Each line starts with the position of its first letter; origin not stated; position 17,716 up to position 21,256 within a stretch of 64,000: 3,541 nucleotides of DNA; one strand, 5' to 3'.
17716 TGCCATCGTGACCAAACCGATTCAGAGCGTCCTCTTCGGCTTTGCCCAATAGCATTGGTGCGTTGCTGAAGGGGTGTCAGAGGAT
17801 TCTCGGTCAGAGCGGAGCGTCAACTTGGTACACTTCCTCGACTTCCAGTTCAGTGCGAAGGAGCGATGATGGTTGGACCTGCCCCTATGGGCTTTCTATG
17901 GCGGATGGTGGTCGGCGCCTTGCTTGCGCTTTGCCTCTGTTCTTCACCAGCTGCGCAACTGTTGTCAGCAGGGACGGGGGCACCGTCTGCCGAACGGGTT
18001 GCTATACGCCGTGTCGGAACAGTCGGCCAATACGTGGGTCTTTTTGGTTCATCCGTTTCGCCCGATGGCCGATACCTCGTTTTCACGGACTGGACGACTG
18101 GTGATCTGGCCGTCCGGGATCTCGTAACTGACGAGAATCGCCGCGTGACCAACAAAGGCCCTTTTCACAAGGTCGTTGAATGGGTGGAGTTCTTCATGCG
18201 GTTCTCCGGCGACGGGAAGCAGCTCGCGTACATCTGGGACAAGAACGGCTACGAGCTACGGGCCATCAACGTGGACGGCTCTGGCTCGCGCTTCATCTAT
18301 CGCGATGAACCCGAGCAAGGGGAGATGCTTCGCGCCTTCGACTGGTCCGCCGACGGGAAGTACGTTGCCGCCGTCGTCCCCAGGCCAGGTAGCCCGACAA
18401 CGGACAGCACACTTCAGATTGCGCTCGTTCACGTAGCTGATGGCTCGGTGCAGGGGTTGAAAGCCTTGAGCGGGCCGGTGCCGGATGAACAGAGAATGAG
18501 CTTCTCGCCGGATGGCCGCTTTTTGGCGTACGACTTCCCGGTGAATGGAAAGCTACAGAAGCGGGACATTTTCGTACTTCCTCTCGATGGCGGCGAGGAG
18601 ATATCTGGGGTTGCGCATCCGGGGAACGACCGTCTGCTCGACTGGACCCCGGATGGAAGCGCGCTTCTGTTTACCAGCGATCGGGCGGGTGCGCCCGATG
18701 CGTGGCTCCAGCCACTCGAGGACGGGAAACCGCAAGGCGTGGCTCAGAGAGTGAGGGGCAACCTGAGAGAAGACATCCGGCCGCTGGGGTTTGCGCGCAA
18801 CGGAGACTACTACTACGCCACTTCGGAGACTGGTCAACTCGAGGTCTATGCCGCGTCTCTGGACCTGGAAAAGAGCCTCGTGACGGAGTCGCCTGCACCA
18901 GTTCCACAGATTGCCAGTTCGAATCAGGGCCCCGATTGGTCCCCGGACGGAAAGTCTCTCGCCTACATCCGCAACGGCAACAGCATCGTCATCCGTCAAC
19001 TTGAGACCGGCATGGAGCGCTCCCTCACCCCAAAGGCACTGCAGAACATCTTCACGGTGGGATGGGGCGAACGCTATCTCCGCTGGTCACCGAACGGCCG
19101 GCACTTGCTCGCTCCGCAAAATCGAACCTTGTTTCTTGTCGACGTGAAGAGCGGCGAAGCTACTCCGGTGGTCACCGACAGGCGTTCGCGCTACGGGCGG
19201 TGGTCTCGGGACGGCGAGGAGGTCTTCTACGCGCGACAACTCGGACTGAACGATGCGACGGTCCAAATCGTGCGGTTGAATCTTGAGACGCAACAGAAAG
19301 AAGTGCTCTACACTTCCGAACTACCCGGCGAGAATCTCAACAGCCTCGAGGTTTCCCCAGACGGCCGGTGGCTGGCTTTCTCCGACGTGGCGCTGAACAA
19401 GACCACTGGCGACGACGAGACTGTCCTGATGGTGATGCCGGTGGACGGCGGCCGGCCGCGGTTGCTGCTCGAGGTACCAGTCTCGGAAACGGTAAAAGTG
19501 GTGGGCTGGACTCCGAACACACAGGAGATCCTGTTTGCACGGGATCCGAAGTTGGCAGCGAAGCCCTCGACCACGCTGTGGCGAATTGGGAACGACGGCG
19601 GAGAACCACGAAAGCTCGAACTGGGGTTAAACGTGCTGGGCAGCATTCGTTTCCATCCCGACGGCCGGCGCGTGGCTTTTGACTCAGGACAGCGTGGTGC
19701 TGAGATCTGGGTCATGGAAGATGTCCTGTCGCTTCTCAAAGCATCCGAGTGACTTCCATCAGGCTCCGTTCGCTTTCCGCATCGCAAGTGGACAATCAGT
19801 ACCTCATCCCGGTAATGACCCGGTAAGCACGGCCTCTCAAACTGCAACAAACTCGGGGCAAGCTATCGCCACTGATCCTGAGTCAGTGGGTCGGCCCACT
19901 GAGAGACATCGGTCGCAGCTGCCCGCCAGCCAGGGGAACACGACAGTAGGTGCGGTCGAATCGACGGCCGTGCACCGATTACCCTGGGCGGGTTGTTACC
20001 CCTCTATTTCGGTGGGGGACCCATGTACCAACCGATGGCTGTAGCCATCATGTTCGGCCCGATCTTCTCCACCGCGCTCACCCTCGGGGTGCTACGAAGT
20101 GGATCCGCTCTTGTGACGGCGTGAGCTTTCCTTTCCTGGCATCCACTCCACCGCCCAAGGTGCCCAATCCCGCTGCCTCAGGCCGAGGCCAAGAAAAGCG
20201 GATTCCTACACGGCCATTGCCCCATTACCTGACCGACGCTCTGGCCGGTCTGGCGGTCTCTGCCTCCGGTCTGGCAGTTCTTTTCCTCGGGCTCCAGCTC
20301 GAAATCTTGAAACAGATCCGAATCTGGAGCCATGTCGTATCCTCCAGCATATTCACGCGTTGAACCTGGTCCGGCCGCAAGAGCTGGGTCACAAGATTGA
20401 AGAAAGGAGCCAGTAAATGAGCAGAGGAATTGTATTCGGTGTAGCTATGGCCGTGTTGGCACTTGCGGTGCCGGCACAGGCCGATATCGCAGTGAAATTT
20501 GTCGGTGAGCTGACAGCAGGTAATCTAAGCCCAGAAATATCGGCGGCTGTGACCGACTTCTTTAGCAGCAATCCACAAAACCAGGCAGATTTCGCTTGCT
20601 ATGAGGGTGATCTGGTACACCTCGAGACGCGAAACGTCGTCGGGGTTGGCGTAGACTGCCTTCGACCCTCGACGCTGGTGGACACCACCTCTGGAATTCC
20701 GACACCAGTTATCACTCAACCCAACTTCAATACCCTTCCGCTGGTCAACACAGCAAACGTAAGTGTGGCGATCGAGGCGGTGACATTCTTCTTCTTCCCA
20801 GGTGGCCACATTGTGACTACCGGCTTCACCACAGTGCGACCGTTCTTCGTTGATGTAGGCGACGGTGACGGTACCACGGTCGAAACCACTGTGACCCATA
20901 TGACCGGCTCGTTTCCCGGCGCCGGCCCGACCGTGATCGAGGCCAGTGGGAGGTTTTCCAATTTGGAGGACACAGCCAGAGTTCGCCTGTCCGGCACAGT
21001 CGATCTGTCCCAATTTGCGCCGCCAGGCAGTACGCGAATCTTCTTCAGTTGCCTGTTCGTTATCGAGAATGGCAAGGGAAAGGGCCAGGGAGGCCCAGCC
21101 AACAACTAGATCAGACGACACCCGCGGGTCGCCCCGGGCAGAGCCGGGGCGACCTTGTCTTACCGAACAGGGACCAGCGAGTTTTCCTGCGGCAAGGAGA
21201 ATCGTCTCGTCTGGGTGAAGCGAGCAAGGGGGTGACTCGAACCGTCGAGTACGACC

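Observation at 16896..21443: About 4.5 kb lower-GC islet bounded by 75 bp direct repeats, containing a duplicated 3' fragment of the adjacent RND gene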

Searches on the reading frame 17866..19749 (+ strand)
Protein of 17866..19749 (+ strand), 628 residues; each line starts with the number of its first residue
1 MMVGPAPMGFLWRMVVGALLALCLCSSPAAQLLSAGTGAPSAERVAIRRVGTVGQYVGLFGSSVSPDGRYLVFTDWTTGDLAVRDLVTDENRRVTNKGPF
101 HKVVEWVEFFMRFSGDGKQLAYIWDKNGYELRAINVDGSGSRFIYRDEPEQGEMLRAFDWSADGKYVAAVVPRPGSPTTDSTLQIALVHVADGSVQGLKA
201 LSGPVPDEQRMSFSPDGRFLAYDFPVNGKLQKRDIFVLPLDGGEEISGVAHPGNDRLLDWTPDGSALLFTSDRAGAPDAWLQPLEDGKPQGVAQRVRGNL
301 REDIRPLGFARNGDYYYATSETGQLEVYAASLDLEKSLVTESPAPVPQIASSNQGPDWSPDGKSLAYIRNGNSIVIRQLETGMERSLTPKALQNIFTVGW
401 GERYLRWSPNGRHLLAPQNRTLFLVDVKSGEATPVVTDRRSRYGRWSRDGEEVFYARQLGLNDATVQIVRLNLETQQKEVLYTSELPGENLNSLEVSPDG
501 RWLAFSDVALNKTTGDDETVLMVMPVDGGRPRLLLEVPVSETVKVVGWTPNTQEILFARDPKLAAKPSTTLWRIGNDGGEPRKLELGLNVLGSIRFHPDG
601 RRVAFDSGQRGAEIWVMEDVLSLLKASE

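Call 11: search_protein_families(library=pfam, proteins=[window:17866-19749:+], max_evalue=0.01)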
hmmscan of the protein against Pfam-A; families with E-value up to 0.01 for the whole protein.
window:17866-19749:+ (628 aa): 7 families
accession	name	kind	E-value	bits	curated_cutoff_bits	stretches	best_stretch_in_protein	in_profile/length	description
PF07676.18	PD40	-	5.8e-27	93.5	20.9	2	251-278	7-35/38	WD40-like Beta Propeller Repeat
PF25174.1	Beta-prop_THOC3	-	6.3e-13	48.8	305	1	403-505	92-188/272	THOC3 beta-propeller domain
PF02897.21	Peptidase_S9_N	-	1.7e-11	43.9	24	1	442-570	70-205/414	Prolyl oligopeptidase, N-terminal beta-propeller domain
PF00930.27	DPPIV_N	-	1.3e-10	40.9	22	1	333-395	29-86/354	Dipeptidyl peptidase IV (DPP IV) N-terminal region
PF12894.13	ANAPC4_WD40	-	1.8e-07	31.7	22.9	0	357-402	45-90/91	Anaphase-promoting complex subunit 4 WD40 domain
PF00400.38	WD40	-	1.5e-06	28.9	27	0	487-504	8-27/39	WD domain, G-beta repeat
PF24817.1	WD40_WDHD1_1st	-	4.5e-06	26.5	109.9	0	304-432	131-256/291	WDHD1 first WD40 domain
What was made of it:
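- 17866..19752 (+): Secreted PD40 beta-propeller gene (not TolB). GC3 is 0.695. Pfam PD40 (call 11).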

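Call 13: find_encoding_contigs(protein=window:17866-19749:+, flank=10000, max_places=10)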
Protein window:17866-19749:+ (628 aa): no gene with exactly this product is on record in the collection.

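Call 37: find_homologous_proteins(query=window:17866-19749:+, max_evalue=1e-30)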
Query window:17866-19749:+ (628 aa): 1438 proteins with E <= 1e-30 among 8000 candidates; the best 120 are listed.
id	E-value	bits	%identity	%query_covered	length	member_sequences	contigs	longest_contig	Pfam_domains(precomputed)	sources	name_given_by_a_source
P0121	0.0e+0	1420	100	99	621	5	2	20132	PF25174.2,PF26549.1,PF00930.28,PF23381.2,PF12894.14,PF26550.2,PF24817.2,PF02897.22,PF00400.39,PF07676.19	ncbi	ncbi:MAG: hypothetical protein WBG67_07510 [Thermoanaerobaculia bacterium]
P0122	2.9e-280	949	71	96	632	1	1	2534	PF25174.2,PF26549.1,PF00930.28,PF23381.2,PF12894.14,PF26550.2,PF02897.22,PF07676.19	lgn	-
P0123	2.6e-267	906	69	95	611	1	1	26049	PF25174.2,PF00930.28,PF23381.2,PF12894.14,PF07676.19,PF26549.1,PF24797.2,PF24807.2,PF26550.2,PF25460.2,PF02897.22,PF00400.39,PF23414.2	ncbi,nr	ncbi:MAG: PD40 domain-containing protein [Acidobacteria bacterium]|nr:PD40 domain-containing protein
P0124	7.7e-267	905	67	97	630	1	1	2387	PF25174.2,PF26549.1,PF00930.28,PF23381.2,PF12894.14,PF26550.2,PF24817.2,PF02897.22,PF00400.39,PF07676.19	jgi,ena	-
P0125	1.7e-265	900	64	98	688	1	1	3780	PF25174.2,PF26549.1,PF00930.28,PF23381.2,PF12894.14,PF26550.2,PF24817.2,PF02897.22,PF00400.39,PF07676.19,PF23414.2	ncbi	-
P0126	1.4e-260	884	63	98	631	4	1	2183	PF25174.2,PF26549.1,PF00930.28,PF23381.2,PF12894.14,PF26550.2,PF02897.22,PF00400.39,PF07676.19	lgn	-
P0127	1.2e-258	878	68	92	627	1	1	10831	PF25174.2,PF26549.1,PF00930.28,PF23381.2,PF12894.14,PF26550.2,PF02897.22,PF07676.19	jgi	jgi:Tol biopolymer transport system component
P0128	4.8e-243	826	63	98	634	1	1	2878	PF25174.2,PF26549.1,PF00930.28,PF23381.2,PF12894.14,PF26550.2,PF02897.22,PF00400.39,PF07676.19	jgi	-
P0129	2.9e-238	811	59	97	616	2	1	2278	PF25174.2,PF26549.1,PF00930.28,PF23381.2,PF12894.14,PF26550.2,PF24817.2,PF02897.22,PF07676.19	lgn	-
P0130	2.2e-234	798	63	88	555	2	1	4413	PF25174.2,PF26549.1,PF00930.28,PF23381.2,PF12894.14,PF26550.2,PF02897.22,PF00400.39,PF07676.19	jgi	jgi:Tol biopolymer transport system component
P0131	7.5e-230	783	59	97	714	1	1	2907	PF25174.2,PF26549.1,PF00930.28,PF26550.2,PF02897.22,PF00400.39,PF07676.19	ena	-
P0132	4.4e-229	780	69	83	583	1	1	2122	PF25174.2,PF26549.1,PF00930.28,PF23381.2,PF12894.14,PF26550.2,PF07676.19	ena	-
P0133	3.2e-227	774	59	97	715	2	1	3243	PF25174.2,PF26549.1,PF00930.28,PF26550.2,PF02897.22,PF00400.39,PF07676.19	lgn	-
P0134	2.6e-223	761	60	93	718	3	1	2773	PF25174.2,PF26549.1,PF00930.28,PF26550.2,PF02897.22,PF00400.39,PF07676.19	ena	-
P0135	3.8e-221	754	61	92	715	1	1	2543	PF25174.2,PF26549.1,PF00930.28,PF23381.2,PF26550.2,PF02897.22,PF00400.39,PF07676.19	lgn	-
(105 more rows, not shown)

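Call 38: find_encoding_contigs(protein=P0123, flank=8000, max_places=2)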
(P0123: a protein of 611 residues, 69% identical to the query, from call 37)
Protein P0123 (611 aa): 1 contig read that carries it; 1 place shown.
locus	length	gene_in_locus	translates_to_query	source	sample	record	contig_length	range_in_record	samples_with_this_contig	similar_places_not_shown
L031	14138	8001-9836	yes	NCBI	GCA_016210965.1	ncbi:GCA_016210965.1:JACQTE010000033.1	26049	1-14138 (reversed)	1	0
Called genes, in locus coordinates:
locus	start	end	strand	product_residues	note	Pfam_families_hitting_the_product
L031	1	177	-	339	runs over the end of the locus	PF00493:MCM, PF00004:AAA (weak), PF07726:AAA_3, PF07728:AAA_5, PF20030:bpMoxR (weak), PF17863:AAA_lid_2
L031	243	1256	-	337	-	PF00092:VWA, PF13519:VWA_2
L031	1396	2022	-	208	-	-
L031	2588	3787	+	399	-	PF07969:Amidohydro_3, PF01979:Amidohydro_1 (weak)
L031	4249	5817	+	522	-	PF00089:Trypsin, PF13365:Trypsin_2, PF00595:PDZ, PF13180:PDZ_2, PF17820:PDZ_6, PF00595:PDZ (weak), PF13180:PDZ_2, PF17820:PDZ_6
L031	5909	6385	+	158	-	PF08823:PG_binding_2, PF01471:PG_binding_1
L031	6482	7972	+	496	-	PF00171:Aldedh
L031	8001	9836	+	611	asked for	PF12894:ANAPC4_WD40 (faint), PF23414:Beta-prop_EML_2 (faint), PF24797:Beta-prop_WDR35_TULP_N (faint), PF25174:Beta-prop_THOC3 (faint), PF00400:WD40 (faint), PF00930:DPPIV_N (faint), PF26550:Tricorn_2nd (weak), PF26549:Tricorn_N, +5 more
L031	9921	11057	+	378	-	PF13433:Peripla_BP_5, PF13458:Peripla_BP_6, PF01094:ANF_receptor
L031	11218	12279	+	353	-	PF02653:BPD_transp_2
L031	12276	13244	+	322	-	PF02653:BPD_transp_2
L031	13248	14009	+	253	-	PF00005:ABC_tran, PF13304:AAA_21 (faint), PF12399:BCA_ABC_TP_C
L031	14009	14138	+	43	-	PF00005:ABC_tran (weak)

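Call 39: find_encoding_contigs(protein=P0127, flank=8000, max_places=2)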
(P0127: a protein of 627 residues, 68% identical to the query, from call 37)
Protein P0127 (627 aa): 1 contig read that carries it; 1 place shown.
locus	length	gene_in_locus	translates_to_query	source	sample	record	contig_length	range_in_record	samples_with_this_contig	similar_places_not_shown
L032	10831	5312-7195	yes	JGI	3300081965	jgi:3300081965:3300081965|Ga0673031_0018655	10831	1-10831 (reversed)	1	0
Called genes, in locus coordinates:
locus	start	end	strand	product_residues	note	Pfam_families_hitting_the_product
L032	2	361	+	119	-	?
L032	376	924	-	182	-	PF01243:PNPOx_N (weak), PF12900:Pyridox_ox_2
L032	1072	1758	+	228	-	-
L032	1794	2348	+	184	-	-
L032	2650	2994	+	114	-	-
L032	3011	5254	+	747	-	PF00930:DPPIV_N, PF26549:Tricorn_N (faint), PF00561:Abhydrolase_1 (faint), PF00326:Peptidase_S9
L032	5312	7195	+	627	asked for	PF02897:Peptidase_S9_N (faint), PF00930:DPPIV_N (faint), PF07676:PD40 (faint), PF25174:Beta-prop_THOC3 (faint), PF23381:Beta-prop_IFT122_1st (faint), PF26550:Tricorn_2nd, PF12894:ANAPC4_WD40 (faint), PF26549:Tricorn_N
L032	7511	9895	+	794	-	PF09137:Glucodextran_N, PF00723:Glyco_hydro_15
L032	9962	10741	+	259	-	PF00106:adh_short, PF08659:KR, PF13561:adh_short_C2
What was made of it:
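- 17866..19752 (+): Homologs at 68-69% aa lie in unrelated contexts (calls 37-39).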

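Call 81: search_protein_families(library=ncbifam, proteins=[window:17866-19749:+], max_evalue=0.01)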
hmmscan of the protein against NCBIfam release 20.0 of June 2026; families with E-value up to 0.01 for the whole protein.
window:17866-19749:+ (628 aa): 6 families
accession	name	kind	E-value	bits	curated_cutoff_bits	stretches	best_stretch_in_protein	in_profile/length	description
TIGR02800.1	propeller_TolB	equivalog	9e-27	94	343.15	3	212-371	241-386/418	Tol-Pal system beta propeller repeat protein TolB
NF033523.0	lasso_peptidase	equivalog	5.8e-18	65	400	2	492-614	22-157/638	Atxe2 family lasso peptide isopeptidase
NF002183.0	PRK01029.1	equivalog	9.4e-09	34.8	405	1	253-434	231-409/429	Tol-Pal system protein TolB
NF053518.1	DipepPtdsDpp5Prph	equivalog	3.5e-08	32.4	900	0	493-605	16-122/655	dipeptidyl-peptidase Dpp5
NF003124.0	PRK04043.1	equivalog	1.3e-05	24.2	428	0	421-474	350-402/419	Tol-Pal system protein TolB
NF052340.1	hydrazine_beta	equivalog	0.002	17.3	560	0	112-174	168-231/372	hydrazine synthase subunit beta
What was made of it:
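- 17866..19752 (+): TolB model scores 94 bits against a cut-off of 343 (call 81).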

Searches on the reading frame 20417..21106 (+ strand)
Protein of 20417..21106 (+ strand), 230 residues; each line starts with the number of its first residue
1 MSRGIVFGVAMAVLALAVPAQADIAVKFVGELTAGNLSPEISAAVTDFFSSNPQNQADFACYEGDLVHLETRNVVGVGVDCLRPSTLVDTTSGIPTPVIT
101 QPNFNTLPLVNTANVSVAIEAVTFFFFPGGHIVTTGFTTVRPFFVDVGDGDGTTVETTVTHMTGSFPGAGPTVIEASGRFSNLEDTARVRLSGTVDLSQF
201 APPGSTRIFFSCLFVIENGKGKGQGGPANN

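Call 11: search_protein_families(library=pfam, proteins=[window:20417-21106:+], max_evalue=0.01)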
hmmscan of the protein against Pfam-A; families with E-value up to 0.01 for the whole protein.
window:20417-21106:+ (230 aa): 0 families

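Call 14: find_encoding_contigs(protein=window:20417-21106:+, flank=10000, max_places=10)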
Protein window:20417-21106:+ (230 aa): 24 contigs read that carry it; 10 places shown.
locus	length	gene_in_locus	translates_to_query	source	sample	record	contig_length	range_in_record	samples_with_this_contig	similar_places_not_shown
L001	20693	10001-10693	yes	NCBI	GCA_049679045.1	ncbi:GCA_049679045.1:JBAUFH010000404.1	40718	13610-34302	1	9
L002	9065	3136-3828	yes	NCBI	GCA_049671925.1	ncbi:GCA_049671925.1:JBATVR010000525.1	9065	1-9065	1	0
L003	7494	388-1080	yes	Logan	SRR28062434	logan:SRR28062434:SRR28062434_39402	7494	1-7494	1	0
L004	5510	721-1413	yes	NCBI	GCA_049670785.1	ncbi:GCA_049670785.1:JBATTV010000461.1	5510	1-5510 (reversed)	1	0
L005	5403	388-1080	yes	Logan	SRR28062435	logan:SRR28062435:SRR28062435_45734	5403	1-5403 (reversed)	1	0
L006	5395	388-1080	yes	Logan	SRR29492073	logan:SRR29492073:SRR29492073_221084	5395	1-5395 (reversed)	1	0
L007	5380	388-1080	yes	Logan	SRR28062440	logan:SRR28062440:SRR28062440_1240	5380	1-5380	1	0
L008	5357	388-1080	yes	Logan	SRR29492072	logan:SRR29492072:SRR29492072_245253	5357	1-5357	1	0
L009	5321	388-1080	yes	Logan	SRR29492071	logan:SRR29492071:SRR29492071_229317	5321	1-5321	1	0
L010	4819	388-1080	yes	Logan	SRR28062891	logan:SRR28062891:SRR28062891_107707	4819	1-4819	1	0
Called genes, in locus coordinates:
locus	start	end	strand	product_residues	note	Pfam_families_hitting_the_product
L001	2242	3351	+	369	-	PF25917:BSH_RND (weak), PF25973:BSH_CzcB, PF25885:HH_EMRA (weak), PF25876:HH_MFP_RND (weak), PF25954:Beta-barrel_RND_2 (weak), PF25967:RND-MFP_C (weak), PF25989:YknX_C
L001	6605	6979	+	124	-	-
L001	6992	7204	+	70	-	-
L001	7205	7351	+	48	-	-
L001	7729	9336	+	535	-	PF00930:DPPIV_N (faint), PF02897:Peptidase_S9_N (faint), PF07676:PD40 (faint), PF24817:WD40_WDHD1_1st (faint), PF25174:Beta-prop_THOC3 (faint), PF26550:Tricorn_2nd (faint), PF00400:WD40 (faint), PF26549:Tricorn_N, +2 more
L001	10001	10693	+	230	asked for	-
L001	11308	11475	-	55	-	-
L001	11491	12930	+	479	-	PF03572:Peptidase_S41 (weak)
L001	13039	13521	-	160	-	PF03892:NapB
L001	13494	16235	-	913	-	PF04879:Molybdop_Fe4S4, PF00384:Molybdopterin, PF01568:Molydop_binding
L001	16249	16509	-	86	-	PF03927:NapD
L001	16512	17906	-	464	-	PF13372:Alginate_exp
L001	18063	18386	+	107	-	PF02627:CMD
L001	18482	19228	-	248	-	PF03544:TonB_C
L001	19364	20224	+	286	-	PF02771:Acyl-CoA_dh_N (weak)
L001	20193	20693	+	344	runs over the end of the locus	PF00441:Acyl-CoA_dh_1, PF22924:ACOX_C_alpha1, PF01756:ACOX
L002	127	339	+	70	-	-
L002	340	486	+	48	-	-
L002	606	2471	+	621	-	PF00400:WD40 (faint), PF23381:Beta-prop_IFT122_1st (faint), PF25174:Beta-prop_THOC3 (faint), PF00930:DPPIV_N (faint), PF02897:Peptidase_S9_N (faint), PF07676:PD40 (faint), PF24817:WD40_WDHD1_1st (faint), PF26549:Tricorn_N, +2 more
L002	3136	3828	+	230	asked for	-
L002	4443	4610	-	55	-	-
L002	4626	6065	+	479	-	PF03572:Peptidase_S41 (weak)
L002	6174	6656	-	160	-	PF03892:NapB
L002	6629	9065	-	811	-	PF00384:Molybdopterin, PF01568:Molydop_binding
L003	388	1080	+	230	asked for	-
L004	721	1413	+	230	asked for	-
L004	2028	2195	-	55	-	-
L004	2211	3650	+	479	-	PF03572:Peptidase_S41 (weak)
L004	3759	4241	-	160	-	PF03892:NapB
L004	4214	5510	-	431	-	PF00384:Molybdopterin, PF01568:Molydop_binding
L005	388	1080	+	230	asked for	-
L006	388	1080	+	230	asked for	-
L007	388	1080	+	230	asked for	-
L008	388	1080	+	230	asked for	-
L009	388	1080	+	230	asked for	-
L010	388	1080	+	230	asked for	-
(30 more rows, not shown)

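Call 81: search_protein_families(library=ncbifam, proteins=[window:20417-21106:+], max_evalue=0.01)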
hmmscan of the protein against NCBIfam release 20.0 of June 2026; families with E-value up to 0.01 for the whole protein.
window:20417-21106:+ (230 aa): 0 families
